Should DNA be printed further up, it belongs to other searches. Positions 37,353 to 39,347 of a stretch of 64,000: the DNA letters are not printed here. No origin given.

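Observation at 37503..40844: Three-gene cassette: unknown 319-aa protein, SLATT-like 2TM protein, GHKL ATPase - candidate conflict system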

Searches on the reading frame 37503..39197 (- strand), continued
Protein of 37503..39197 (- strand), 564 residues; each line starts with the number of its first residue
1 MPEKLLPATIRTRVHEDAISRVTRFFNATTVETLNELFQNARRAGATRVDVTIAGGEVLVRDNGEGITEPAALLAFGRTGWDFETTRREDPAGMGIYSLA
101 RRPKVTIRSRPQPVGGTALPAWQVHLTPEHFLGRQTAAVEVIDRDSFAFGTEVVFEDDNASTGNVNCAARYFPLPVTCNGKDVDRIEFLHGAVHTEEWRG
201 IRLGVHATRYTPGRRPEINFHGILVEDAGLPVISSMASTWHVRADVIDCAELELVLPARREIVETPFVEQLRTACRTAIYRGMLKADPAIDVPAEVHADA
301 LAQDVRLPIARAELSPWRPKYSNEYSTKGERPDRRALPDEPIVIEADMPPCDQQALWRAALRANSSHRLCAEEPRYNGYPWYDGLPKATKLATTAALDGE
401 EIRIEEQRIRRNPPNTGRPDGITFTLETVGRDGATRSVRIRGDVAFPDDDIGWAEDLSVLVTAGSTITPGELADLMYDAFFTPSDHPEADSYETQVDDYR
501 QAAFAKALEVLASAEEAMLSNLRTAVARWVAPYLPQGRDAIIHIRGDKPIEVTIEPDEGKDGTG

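Call 41: search_solved_structures(query=A2, max_evalue=1, show_alignments=2)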
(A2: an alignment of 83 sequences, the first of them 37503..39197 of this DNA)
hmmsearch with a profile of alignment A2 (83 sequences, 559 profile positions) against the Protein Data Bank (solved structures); distinct sequences matched with E-value up to 1: 32.
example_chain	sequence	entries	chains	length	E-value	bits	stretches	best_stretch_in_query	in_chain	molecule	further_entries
7aib_C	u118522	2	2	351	1.2e-05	27.3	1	33-120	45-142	DNA mismatch repair protein MutL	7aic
5akb_C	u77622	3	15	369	1.4e-05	27.1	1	33-120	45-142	DNA MISMATCH REPAIR PROTEIN MUTL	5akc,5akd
1b63_A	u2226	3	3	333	2e-05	26.6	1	33-120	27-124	MUTL | DNA mismatch repair protein mutL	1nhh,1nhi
1bkn_A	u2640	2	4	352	2.2e-05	26.5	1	33-120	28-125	MUTL | DNA mismatch repair protein MutL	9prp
1b62_A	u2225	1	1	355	2.2e-05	26.4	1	33-120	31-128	PROTEIN (MUTL)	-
1nhj_A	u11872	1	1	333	3.8e-05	25.7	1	33-120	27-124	DNA mismatch repair protein mutL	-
7p8v_A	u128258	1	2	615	5.5e-05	25.1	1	33-120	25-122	DNA mismatch repair protein MutL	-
5x9y_C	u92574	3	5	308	6.3e-05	24.9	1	32-132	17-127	DNA mismatch repair protein MutL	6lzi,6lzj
6lzk_A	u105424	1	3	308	6.3e-05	24.9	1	32-132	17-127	DNA mismatch repair protein MutL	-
9cdi_A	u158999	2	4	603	0.0021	19.9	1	34-81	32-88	ATPase MORC2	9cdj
5of9_A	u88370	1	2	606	0.0022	19.9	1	34-81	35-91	MORC family CW-type zinc finger protein 2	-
5ofa_B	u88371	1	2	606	0.0022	19.9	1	34-81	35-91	MORC family CW-type zinc finger protein 2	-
9cdf_A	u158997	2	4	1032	0.0029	19.5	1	34-81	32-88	ATPase MORC2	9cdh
9cdg_A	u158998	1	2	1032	0.0063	18.3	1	34-81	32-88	ATPase MORC2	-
5ofb_B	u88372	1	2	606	0.01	17.7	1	34-79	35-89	MORC family CW-type zinc finger protein 2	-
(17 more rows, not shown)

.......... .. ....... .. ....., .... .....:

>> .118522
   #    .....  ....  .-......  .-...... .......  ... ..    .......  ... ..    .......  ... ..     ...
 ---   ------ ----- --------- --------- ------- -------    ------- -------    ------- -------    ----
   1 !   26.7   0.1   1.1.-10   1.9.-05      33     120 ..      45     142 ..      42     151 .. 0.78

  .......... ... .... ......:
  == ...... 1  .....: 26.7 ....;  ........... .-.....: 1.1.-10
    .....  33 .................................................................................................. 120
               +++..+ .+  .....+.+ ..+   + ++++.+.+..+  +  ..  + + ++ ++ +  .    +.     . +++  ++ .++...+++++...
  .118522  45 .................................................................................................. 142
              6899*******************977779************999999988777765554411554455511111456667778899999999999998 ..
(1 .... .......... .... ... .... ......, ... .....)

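Call 44: predict_structure(alignment_id=A2)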
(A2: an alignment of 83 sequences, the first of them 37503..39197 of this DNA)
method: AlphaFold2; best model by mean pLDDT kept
length: 564 residues; sequences in the alignment: 83
mean_pLDDT: 87.5   pTM: 0.80
mean pLDDT of the five models: 87.5, 87.3, 86.8, 86.2, 85.6
residues with pLDDT >= 90: 346; 70-90: 159; 50-70: 30; < 50: 29
segments of 3 or more residues with pLDDT < 50: 1-3, 22-24, 77-93, 560-564
pLDDT, mean of each block of 10 residues (from residue 1): 68 61 64 90 92 96 90 62 44 65 92 80 92 90 88 94 95 96 95 96 95 87 91 96 93 76 92 98 97 98 97 96 87 93 96 97 96 97 96 92 93 89 96 92 94 88 91 96 91 94 91 64 77 85 82 77 41
secondary structure, 60 per line:
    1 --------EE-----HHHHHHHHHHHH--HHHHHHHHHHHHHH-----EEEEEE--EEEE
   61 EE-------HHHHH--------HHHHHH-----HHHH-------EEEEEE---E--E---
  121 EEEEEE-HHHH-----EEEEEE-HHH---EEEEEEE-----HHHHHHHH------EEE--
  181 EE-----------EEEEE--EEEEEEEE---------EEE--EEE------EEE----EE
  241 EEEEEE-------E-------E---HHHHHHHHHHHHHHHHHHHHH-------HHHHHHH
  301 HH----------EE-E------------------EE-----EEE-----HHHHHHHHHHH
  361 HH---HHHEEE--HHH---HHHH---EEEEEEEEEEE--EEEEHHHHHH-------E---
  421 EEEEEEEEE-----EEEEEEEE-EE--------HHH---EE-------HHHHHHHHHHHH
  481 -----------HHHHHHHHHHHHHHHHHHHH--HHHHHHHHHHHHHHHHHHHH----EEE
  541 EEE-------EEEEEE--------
elements in order: H16-27 H30-43 E49-54 E57-62 H70-74 H83-88 H94-97 E105-110 E121-126 H128-131 E137-142 E150-156 H162-169 E176-178 E194-198 E201-208 E218-220 E223-225 E232-234 E239-246 H266-286 H294-302 E342-344 H350-362 E369-371 H380-383 E387-397 E400-403 H404-409 E421-429 E435-442 H469-480 H492-511 H514-533 E538-543 E551-556

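Call 48: fold_search(model_id=the predicted structure, library=pdb)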
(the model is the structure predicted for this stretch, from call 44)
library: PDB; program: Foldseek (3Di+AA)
matches with E <= 10: 976; with E <= 0.001: 270
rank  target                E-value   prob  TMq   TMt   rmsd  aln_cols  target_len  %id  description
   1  4iyn_A                3.9e-11  1.00  0.43  0.41  15.1       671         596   12  Structure of mitochondrial Hsp90 (TRAP1) with ADP-ALF4- (released 2014-01-22)
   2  7exp_A                4.2e-11  1.00  0.40  0.40  15.6       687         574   11  Crystal structure of zebrafish TRAP1 with AMPPNP and MitoQ (released 2022-01-05)
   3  5tvw_A                4.4e-11  1.00  0.41  0.40  14.1       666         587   12  Crystal structure of mitochondrial Hsp90 (TRAP1) with ATP in absence of Mg, hemi-hydrolyzed (released 2018-03-14)
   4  8yon_C                8.1e-11  1.00  0.32  0.30  13.2       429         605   14  structure of phage T6 full-length topoisomerase II bound with DNA (released 2024-09-25)
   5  4ivg                  9.5e-11  1.00  0.39  0.45  11.8       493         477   13  Crystal structure of mitochondrial Hsp90 (TRAP1) NTD-Middle domain dimer with AMPPNP (released 2014-01-22)
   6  7kcl_A                1.1e-10  1.00  0.42  0.39  14.2       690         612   11  Full-length human mitochondrial Hsp90 (TRAP1) in complex with SdhB in the presence of AMP-PNP (released 2021-10-13)
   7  5tvw_B                1.6e-10  1.00  0.37  0.35   9.1       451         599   13  Crystal structure of mitochondrial Hsp90 (TRAP1) with ATP in absence of Mg, hemi-hydrolyzed (released 2018-03-14)
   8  7kcl_B                1.7e-10  1.00  0.41  0.38  14.2       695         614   13  Full-length human mitochondrial Hsp90 (TRAP1) in complex with SdhB in the presence of AMP-PNP (released 2021-10-13)
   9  4j0b_A                2.6e-10  1.00  0.43  0.41  15.3       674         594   12  Structure of mitochondrial Hsp90 (TRAP1) with ADP-BeF3 (released 2014-01-22)
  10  5tvu_A                2.9e-10  1.00  0.40  0.38  11.6       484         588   13  Crystal structure of mitochondrial Hsp90 (TRAP1) with ATP in absence of Mg (released 2018-03-14)
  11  1nhh                  3.2e-10  1.00  0.32  0.51   8.7       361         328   17  Crystal structure of N-terminal 40KD MutL protein (LN40) complex with ADPnP and one Rubidium (released 2003-06-10)
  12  6d14_B                3.4e-10  1.00  0.38  0.36  10.8       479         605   13  Zebrafish TRAP1 bound to AMPPNP and calcium in the asymmetric closed state (released 2018-04-25)
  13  8yod_C                3.6e-10  1.00  0.32  0.30  20.1       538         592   12  structure of phage T6 apo full-length topoisomerase II (released 2024-09-25)
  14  5hph_A                4.7e-10  1.00  0.35  0.40  11.3       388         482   13  Structure of TRAP1 fragment (released 2016-08-10)
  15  9imj                  5.0e-10  1.00  0.33  0.46   8.1       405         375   16  Bacteriophage T6 topoisomerase II ATPase domain crystal strcuture (released 2024-09-25)
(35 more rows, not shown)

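Call 49: find_encoding_contigs(protein=P0098, flank=10000, max_places=2)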
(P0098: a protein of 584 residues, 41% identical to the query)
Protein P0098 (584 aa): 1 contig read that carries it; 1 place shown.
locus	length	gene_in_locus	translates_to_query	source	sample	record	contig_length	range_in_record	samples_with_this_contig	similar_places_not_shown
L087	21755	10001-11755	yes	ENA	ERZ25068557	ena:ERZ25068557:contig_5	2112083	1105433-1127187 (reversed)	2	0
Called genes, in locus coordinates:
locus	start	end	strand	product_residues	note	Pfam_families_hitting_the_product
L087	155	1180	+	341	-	-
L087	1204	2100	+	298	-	-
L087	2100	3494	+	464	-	PF13203:DUF2201_N, PF09967:DUF2201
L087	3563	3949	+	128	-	-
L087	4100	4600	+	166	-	-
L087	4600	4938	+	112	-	-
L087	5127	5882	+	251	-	-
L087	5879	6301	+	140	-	PF19698:DUF6197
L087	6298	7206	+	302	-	-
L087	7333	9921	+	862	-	PF02195:ParB_N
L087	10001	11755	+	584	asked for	PF13589:HATPase_c_3 (faint)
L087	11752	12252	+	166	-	-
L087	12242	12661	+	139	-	PF20213:DUF6573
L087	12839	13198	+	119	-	-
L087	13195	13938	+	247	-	PF20582:UPF0758_N (faint), PF04002:RadC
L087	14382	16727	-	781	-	PF01590:GAF (weak), PF13185:GAF_2, PF13188:PAS_8 (faint), PF00512:HisKA, PF13581:HATPase_c_2 (weak), PF02518:HATPase_c, PF00072:Response_reg, PF00486:Trans_reg_C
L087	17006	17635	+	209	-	-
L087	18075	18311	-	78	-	PF02082:Rrf2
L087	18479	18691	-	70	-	-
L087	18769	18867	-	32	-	-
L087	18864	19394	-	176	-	PF01292:Ni_hydr_CYTB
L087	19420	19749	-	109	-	-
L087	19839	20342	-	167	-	-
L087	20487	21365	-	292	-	PF01298:TbpB_B_D (faint)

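Call 50: find_encoding_contigs(protein=P0060, flank=10000, max_places=2)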
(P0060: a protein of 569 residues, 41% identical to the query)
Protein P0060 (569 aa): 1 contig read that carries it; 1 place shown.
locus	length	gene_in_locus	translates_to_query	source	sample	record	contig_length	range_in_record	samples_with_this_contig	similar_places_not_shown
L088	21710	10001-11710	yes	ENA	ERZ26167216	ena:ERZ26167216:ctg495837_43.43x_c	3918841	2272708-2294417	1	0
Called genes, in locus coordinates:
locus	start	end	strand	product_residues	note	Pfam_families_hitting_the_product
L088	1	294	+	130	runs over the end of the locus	-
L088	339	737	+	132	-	-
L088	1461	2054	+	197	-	-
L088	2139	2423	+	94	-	-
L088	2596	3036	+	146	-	-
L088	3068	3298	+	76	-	-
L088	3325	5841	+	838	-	PF00145:DNA_methylase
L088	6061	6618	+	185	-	-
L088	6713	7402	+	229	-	PF09414:RNA_ligase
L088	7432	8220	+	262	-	PF10127:RlaP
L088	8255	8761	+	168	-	-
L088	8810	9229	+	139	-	-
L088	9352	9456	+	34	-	-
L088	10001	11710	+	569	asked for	PF02518:HATPase_c (weak), PF13589:HATPase_c_3 (weak)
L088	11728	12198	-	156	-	-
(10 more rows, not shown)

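Call 73: search_solved_structures(query=L087:7333-9921:+, max_evalue=0.1)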
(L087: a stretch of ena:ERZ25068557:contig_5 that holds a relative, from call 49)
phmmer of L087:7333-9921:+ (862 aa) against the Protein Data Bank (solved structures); distinct sequences matched with E-value up to 0.1: 4.
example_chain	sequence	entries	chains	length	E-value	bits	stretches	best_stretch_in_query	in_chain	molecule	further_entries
7ng0_A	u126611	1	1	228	4.5e-08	34.9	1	23-207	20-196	Nucleoid occlusion protein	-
7nfu_A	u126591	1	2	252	5.9e-08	34.5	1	23-207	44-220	Nucleoid occlusion protein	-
1vz0_A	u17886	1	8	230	2.6e-06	29.1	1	9-179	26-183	Chromosome-partitioning protein Spo0J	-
6sdk_A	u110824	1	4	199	9.7e-05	23.9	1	14-155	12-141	Stage 0 sporulation protein J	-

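Call 74: search_protein_families(library=ncbifam, proteins=[L087:7333-9921:+, L087:11752-12252:+, L087:12839-13198:+, L087:6298-7206:+, L087:155-1180:+, L087:1204-2100:+, L011:7700-9800:+], max_evalue=0.01)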
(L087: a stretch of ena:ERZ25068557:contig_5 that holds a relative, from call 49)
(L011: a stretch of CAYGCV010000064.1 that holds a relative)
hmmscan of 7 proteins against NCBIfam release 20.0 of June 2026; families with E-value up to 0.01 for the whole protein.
L087:7333-9921:+ (862 aa): 4 families
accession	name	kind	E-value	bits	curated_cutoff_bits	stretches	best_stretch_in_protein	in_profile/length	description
TIGR03734.1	PRTRC_parB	hypoth_equivalog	3.7e-16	58.8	278.6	1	20-181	7-161/555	PRTRC system ParB family protein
NF010406.0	PRK13832.1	subfamily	2.9e-11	42.6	640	1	13-247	11-235/578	plasmid partitioning protein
TIGR04285.1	nucleoid_noc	exception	2.6e-09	36.8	315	1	6-198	2-182/255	nucleoid occlusion protein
TIGR00180.1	parB_part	domain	1.4e-07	31.5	58.45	1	7-154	6-144/186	ParB/RepB/Spo0J family partition protein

L087:11752-12252:+ (166 aa): 0 families

L087:12839-13198:+ (119 aa): 0 families

L087:6298-7206:+ (302 aa): 2 families
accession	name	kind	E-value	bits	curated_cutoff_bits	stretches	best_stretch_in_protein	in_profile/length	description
NF010369.0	PRK13795.1-4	equivalog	0.00021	19.6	1086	1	11-72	246-301/633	hypothetical protein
NF010367.0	PRK13795.1-2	equivalog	0.00023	19.8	456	1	9-92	235-310/584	hypothetical protein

L087:155-1180:+ (341 aa): 1 family
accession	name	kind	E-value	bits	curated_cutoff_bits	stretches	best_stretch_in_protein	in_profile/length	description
NF058535.1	antiphage_EruA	equivalog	0.0021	16.3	1000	1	25-66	20-61/1318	NACHT domain-containing antiphage protein EruA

L087:1204-2100:+ (298 aa): 0 families

L011:7700-9800:+ (700 aa): 0 families
